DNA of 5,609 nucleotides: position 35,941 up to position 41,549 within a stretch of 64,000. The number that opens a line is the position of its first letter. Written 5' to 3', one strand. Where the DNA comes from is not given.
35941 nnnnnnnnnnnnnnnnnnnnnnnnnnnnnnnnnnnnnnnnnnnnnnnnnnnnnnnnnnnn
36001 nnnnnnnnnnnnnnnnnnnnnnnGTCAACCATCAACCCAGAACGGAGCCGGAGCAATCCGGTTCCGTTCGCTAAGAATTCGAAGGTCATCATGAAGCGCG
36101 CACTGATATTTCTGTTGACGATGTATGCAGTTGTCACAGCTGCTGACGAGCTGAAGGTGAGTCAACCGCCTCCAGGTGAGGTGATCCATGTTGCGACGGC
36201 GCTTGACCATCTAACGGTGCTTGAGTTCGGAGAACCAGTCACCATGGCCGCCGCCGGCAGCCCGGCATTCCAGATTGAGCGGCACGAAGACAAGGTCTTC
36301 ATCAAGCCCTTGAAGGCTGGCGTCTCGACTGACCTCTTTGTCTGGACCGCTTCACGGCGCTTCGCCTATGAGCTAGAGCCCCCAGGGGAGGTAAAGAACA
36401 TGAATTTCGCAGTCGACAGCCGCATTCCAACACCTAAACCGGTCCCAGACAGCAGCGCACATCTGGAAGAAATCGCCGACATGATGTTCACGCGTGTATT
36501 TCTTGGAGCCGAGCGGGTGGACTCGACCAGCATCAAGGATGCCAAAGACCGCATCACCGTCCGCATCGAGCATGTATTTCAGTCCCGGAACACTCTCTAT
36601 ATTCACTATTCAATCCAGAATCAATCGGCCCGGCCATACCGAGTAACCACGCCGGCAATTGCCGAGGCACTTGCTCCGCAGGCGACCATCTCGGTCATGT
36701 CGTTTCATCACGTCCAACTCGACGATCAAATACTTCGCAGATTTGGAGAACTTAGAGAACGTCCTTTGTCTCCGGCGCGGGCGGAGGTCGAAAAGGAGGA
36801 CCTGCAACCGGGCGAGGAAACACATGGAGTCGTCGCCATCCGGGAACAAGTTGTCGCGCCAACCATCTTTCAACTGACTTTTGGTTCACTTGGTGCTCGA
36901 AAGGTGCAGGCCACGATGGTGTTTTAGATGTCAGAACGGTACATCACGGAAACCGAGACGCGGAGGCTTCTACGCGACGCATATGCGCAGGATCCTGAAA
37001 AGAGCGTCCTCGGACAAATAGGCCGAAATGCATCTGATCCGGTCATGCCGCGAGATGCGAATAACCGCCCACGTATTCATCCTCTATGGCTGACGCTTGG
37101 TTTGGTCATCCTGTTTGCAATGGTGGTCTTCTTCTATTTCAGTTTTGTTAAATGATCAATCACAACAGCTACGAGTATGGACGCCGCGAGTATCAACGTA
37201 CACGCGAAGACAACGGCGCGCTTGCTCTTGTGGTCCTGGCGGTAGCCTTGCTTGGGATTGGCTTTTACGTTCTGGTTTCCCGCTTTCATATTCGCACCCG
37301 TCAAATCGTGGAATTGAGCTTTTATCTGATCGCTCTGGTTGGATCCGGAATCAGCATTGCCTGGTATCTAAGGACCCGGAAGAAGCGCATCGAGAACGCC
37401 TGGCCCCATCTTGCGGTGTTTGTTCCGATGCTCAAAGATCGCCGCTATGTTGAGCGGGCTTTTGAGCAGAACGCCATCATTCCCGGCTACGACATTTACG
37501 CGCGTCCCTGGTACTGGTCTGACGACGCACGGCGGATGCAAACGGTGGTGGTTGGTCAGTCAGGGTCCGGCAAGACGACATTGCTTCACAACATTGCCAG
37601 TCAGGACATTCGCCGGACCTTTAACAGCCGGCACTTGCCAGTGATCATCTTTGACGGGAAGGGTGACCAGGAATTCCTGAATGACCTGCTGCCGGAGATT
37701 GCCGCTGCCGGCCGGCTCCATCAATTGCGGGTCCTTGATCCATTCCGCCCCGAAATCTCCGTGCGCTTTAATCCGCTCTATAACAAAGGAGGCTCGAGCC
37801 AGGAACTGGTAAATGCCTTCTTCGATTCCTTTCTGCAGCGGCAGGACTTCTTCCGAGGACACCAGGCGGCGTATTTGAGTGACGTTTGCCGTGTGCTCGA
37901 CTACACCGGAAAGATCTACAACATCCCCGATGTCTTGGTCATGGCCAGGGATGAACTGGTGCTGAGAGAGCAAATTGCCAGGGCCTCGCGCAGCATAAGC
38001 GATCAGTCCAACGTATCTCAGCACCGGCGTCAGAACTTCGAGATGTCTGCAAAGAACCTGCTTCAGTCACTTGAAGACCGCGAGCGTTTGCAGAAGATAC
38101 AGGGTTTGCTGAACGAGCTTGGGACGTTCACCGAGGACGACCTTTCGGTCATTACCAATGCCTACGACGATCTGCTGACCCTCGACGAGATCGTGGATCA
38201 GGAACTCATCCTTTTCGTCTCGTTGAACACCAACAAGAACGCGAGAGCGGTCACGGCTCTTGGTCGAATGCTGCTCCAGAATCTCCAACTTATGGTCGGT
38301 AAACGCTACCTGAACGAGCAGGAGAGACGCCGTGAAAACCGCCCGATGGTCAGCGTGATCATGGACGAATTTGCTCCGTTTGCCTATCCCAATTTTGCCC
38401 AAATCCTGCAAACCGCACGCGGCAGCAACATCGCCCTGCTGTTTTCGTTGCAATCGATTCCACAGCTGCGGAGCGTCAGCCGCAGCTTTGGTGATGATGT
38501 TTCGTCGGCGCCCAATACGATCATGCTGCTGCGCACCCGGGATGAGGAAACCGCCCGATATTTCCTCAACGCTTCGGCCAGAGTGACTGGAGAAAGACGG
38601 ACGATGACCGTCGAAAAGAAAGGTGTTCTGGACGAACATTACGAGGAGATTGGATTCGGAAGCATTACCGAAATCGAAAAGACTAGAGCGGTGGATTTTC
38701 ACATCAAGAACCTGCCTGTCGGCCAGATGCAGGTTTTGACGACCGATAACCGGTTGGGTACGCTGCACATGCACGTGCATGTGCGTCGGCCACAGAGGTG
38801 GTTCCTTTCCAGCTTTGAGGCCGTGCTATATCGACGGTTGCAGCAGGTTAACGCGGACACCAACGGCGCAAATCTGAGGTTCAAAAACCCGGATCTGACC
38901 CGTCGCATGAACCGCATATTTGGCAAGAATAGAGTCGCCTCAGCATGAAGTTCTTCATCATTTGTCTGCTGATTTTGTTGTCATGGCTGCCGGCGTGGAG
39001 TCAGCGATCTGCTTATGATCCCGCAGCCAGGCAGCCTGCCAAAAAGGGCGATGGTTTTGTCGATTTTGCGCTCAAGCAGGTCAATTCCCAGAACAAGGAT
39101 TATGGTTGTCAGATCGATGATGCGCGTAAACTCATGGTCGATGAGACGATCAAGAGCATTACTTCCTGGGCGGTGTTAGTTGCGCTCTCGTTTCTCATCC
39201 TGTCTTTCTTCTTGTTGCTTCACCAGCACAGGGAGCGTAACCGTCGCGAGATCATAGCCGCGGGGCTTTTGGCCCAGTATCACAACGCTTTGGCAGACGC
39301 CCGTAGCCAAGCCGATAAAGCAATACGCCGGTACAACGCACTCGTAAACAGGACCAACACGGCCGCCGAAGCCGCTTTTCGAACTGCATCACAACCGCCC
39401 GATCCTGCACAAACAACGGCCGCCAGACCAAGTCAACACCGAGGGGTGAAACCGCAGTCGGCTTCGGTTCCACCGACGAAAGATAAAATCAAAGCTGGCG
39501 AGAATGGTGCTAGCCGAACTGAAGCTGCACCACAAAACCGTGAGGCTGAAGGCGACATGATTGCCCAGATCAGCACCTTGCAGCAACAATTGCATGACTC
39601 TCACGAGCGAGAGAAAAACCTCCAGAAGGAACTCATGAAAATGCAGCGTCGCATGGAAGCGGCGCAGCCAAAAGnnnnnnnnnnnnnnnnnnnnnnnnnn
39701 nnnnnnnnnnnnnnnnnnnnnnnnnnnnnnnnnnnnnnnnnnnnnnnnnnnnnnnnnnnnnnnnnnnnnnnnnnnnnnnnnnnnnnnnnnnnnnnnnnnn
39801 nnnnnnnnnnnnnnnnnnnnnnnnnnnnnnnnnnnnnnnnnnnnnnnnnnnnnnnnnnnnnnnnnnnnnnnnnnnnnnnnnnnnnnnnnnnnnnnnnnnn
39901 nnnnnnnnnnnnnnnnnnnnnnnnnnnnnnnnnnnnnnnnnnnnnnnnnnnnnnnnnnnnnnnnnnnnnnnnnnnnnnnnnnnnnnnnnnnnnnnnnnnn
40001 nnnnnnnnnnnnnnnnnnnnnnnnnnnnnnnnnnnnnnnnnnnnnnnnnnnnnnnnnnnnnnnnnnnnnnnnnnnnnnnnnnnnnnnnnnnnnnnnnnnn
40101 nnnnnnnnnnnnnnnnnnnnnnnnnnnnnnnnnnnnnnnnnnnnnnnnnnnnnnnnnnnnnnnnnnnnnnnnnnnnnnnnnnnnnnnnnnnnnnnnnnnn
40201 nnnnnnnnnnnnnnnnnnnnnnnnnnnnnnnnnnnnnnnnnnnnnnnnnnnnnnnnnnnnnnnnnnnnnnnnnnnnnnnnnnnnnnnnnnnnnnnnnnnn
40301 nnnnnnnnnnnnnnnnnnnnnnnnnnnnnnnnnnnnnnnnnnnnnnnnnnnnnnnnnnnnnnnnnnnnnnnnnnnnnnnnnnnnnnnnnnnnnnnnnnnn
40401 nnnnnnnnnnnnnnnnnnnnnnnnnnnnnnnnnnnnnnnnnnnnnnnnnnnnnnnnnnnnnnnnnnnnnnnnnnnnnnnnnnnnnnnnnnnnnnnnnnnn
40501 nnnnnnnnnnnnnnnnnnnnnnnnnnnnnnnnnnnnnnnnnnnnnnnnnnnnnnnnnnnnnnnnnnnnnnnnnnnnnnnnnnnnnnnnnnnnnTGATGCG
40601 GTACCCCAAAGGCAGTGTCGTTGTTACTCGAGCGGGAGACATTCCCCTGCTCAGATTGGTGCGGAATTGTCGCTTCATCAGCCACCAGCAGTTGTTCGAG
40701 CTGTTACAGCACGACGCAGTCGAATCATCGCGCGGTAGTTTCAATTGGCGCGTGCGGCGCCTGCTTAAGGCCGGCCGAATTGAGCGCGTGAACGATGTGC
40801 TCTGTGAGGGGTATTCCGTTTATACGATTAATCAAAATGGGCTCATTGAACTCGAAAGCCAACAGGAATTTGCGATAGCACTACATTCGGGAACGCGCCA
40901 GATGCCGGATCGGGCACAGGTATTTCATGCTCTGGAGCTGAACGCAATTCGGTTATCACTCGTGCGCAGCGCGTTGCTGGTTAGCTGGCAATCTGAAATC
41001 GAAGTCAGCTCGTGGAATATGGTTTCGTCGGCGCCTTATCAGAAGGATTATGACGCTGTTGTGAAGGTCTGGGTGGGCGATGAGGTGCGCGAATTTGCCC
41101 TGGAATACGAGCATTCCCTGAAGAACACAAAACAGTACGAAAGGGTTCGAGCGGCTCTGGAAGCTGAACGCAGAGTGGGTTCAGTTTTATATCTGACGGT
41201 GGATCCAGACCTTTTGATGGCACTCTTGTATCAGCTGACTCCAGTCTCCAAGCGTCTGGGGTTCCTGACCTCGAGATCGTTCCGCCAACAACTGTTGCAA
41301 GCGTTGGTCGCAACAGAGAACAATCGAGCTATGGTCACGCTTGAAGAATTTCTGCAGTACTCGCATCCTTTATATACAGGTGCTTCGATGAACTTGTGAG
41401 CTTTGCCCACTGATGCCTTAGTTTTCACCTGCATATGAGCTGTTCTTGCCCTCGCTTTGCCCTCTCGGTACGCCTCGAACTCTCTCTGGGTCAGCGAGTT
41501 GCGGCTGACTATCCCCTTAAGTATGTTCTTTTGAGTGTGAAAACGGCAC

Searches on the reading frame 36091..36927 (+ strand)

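Call 49: search_protein_families(library=pfam, proteins=[window:36091-36927:+], max_evalue=0.01)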
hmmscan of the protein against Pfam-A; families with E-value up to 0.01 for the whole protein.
window:36091-36927:+ (278 aa): 2 families
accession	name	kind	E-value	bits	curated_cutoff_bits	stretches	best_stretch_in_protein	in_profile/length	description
PF03524.21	CagX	-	3.8e-10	40.3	34.2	1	28-184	10-132/198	Conjugal transfer protein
PF09544.15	DUF2381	-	6.8e-05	22.8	29.2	0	20-76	21-82/288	Protein of unknown function (DUF2381)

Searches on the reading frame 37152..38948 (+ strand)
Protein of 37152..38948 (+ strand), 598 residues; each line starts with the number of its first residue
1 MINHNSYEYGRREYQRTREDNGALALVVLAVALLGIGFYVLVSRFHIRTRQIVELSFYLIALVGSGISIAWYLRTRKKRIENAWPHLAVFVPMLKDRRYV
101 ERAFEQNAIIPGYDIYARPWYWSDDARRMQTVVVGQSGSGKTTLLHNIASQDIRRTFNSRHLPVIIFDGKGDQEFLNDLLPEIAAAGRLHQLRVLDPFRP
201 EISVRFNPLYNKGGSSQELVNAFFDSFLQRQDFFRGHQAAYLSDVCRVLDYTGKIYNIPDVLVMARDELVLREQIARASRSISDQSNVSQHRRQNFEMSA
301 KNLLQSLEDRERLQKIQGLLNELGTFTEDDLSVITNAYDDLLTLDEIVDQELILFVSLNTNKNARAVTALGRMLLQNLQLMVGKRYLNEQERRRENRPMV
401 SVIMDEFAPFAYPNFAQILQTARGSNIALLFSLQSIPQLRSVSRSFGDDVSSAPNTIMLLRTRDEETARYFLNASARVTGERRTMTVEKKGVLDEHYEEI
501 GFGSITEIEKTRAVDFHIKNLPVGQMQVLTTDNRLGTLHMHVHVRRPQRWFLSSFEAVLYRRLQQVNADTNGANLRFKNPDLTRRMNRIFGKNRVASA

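Call 49: search_protein_families(library=pfam, proteins=[window:37152-38948:+], max_evalue=0.01)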
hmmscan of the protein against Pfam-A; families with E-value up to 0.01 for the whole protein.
window:37152-38948:+ (598 aa): 13 families
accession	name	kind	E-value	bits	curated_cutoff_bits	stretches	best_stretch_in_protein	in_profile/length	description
PF02534.20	T4SS-DNA_transf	-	2e-13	50.5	20.1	1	116-487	33-394/468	Type IV secretory system Conjugative DNA transfer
PF12696.13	TraG-D_C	-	2.1e-08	34.6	22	1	400-475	2-79/126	TraM recognition site of TraD and TraG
PF10412.15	TrwB_AAD_bind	-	3.1e-07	30.1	20.5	1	353-471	207-319/387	Type IV secretion-system coupling protein DNA-binding domain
PF13401.12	AAA_22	-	0.00011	23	27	1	131-186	8-61/130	AAA domain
PF09925.14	DUF2157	-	0.00026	21.1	32.4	1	9-90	21-103/146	Predicted membrane protein (DUF2157)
PF13191.12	AAA_16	-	0.0007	20.6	32.6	1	131-228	27-121/167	AAA ATPase domain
PF13671.12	AAA_33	-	0.0012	19.6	27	0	132-150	3-21/143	AAA domain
PF05729.18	NACHT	-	0.0028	17.9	26.7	1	131-153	3-25/167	NACHT domain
PF01935.23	DUF87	-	0.0045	17.5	23.2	0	133-207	28-90/220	Helicase HerA, central domain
PF13555.12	AAA_29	-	0.0064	16.7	27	0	130-145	24-39/61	P-loop containing region of AAA domain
PF00005.33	ABC_tran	-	0.0069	17.4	25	0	131-151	14-34/137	ABC transporter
PF01580.24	FtsK_SpoIIIE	-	0.009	15.9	24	0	125-148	34-59/221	FtsK/SpoIIIE family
PF00931.28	NB-ARC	-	0.0091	15.7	23.5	0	132-161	22-53/248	NB-ARC domain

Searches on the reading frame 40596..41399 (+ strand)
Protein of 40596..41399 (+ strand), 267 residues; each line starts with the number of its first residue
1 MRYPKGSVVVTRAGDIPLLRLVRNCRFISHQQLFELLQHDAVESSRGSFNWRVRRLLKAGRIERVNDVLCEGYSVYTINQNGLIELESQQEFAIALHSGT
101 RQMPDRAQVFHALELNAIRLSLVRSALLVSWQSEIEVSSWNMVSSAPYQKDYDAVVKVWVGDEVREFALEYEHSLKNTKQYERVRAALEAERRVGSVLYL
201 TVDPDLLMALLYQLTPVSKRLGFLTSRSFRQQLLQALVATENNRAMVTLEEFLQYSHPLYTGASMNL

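Call 49: search_protein_families(library=pfam, proteins=[window:40596-41399:+], max_evalue=0.01)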
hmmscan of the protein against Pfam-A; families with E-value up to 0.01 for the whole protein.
window:40596-41399:+ (267 aa): 1 family
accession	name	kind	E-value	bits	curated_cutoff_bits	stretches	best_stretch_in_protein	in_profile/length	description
PF13814.12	Replic_Relax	-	0.00083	19.9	25.3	1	19-140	1-131/191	Replication-relaxation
